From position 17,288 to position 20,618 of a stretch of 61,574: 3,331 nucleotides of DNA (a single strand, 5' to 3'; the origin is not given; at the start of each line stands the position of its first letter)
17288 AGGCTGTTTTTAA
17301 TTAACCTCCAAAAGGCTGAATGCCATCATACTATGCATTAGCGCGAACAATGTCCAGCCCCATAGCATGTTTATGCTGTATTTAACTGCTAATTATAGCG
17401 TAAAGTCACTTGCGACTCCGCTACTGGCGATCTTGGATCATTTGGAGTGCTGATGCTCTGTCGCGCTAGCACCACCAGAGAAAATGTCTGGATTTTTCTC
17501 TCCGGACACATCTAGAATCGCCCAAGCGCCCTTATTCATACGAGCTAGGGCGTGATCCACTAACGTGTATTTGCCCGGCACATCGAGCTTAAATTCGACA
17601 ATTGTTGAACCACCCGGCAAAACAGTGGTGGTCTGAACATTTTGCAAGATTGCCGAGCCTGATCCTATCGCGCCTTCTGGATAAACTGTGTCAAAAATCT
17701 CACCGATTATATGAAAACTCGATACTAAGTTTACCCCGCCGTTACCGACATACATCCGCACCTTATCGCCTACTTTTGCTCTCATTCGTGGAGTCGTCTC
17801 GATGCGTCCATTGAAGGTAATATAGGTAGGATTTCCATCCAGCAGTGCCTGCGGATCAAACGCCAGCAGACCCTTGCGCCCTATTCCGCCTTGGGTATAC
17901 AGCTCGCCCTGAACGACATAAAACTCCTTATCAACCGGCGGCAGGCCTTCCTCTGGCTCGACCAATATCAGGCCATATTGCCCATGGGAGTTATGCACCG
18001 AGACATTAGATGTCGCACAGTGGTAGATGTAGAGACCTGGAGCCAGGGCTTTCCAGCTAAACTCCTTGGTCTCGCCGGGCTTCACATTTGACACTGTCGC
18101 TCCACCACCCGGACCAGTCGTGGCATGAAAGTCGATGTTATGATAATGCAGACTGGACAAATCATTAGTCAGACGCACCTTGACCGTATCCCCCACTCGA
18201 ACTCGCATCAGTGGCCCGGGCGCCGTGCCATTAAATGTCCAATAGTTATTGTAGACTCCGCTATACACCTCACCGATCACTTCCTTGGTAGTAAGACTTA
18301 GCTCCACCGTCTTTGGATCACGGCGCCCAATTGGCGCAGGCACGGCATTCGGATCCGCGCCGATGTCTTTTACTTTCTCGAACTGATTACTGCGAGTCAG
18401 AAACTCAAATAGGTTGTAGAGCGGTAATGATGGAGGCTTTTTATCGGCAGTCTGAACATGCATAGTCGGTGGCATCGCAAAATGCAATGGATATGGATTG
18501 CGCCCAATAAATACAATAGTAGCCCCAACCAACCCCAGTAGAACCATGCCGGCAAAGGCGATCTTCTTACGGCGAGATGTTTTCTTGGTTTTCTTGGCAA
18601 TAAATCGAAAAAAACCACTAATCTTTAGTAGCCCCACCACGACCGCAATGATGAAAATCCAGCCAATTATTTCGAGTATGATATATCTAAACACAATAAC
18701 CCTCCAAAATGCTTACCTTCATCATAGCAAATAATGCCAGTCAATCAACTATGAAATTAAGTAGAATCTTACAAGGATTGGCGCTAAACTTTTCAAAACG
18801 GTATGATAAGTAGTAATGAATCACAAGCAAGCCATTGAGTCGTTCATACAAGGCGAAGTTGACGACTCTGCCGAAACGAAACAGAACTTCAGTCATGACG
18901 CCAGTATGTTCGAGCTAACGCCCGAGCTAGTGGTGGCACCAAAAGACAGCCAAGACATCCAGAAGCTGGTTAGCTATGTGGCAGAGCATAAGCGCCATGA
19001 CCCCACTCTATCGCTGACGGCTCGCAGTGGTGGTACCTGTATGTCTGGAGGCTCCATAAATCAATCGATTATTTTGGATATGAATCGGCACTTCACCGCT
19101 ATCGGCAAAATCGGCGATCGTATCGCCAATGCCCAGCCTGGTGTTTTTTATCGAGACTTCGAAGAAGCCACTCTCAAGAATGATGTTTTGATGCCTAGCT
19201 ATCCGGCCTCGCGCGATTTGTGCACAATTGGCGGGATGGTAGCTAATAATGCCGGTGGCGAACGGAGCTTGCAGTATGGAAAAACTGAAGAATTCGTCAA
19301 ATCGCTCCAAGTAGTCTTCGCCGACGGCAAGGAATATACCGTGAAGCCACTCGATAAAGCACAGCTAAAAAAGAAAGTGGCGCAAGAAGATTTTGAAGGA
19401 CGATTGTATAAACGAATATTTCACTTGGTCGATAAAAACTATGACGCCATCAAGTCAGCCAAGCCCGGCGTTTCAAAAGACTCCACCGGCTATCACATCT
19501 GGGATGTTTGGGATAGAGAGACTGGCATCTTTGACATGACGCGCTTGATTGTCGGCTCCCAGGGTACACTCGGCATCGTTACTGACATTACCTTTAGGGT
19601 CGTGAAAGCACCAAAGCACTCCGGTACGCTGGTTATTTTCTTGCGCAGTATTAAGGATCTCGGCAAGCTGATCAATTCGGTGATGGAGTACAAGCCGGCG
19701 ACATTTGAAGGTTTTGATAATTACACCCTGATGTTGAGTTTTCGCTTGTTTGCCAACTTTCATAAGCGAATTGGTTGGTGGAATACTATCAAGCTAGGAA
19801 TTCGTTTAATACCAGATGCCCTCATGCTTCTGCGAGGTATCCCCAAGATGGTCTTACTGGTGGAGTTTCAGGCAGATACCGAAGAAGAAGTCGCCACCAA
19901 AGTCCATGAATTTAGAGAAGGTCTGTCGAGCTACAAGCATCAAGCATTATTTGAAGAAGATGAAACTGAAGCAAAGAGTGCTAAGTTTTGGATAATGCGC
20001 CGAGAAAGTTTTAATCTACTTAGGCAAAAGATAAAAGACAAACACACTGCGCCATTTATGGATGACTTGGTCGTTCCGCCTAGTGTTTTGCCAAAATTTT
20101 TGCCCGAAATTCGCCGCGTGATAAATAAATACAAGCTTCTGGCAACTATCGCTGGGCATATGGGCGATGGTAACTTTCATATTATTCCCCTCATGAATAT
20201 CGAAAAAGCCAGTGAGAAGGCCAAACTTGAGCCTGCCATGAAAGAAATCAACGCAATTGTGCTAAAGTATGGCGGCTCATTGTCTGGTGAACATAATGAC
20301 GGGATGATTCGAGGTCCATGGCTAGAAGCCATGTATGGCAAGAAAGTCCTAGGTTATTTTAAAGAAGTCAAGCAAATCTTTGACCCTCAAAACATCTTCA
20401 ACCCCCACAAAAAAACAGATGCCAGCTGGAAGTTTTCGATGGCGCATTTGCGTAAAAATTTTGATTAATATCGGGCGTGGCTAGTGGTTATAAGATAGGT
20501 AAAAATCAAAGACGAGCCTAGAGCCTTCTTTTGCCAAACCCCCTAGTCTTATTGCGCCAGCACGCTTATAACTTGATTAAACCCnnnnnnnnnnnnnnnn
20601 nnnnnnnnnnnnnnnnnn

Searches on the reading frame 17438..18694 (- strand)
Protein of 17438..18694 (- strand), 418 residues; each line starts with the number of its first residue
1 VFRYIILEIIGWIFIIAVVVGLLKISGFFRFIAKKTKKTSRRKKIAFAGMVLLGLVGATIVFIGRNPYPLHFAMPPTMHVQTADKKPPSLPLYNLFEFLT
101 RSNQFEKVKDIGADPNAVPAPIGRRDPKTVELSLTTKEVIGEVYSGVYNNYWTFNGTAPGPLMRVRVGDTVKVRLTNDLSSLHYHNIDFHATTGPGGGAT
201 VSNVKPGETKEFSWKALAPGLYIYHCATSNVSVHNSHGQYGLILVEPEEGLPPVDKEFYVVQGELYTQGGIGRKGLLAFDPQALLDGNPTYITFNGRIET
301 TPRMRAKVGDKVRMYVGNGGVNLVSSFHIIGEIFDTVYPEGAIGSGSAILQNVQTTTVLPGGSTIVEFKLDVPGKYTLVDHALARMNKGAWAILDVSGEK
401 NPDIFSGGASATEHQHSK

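Call 86: search_protein_families(library=pfam, proteins=[window:17438-18694:-], max_evalue=0.00001)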
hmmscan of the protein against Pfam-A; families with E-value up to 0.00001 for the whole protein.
window:17438-18694:- (418 aa): 2 families
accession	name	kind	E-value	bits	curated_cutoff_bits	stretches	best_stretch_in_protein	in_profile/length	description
PF07732.21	Cu-oxidase_3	-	9.4e-16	58.4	21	1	147-249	13-118/119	Multicopper oxidase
PF07731.20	Cu-oxidase_2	-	9.6e-10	38.8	20.4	0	146-248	15-136/137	Multicopper oxidase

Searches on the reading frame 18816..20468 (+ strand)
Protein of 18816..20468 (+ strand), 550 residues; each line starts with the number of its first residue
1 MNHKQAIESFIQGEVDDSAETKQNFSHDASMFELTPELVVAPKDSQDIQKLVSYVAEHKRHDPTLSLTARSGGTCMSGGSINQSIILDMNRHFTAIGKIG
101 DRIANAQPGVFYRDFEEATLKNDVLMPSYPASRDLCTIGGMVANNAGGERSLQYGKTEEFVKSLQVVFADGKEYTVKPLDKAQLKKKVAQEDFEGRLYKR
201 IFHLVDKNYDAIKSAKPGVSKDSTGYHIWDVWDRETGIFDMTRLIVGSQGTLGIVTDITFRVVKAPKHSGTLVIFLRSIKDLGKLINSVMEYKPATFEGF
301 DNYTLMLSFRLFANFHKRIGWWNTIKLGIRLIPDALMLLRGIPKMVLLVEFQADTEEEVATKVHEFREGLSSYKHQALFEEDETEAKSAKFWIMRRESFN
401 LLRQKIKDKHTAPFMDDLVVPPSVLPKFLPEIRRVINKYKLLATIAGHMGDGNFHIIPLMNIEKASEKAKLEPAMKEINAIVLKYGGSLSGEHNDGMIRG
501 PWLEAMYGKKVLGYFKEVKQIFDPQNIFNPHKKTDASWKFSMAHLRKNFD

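Call 86: search_protein_families(library=pfam, proteins=[window:18816-20468:+], max_evalue=0.00001)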
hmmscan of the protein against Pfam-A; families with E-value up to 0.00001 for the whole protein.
window:18816-20468:+ (550 aa): 2 families
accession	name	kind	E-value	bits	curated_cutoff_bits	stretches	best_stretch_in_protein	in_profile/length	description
PF02913.24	FAD-oxidase_C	-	6.4e-46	157.5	21.2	1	266-532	2-247/248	FAD linked oxidases, C-terminal domain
PF01565.28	FAD_binding_4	-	2.7e-27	95.6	26.4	1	36-175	1-137/139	FAD binding domain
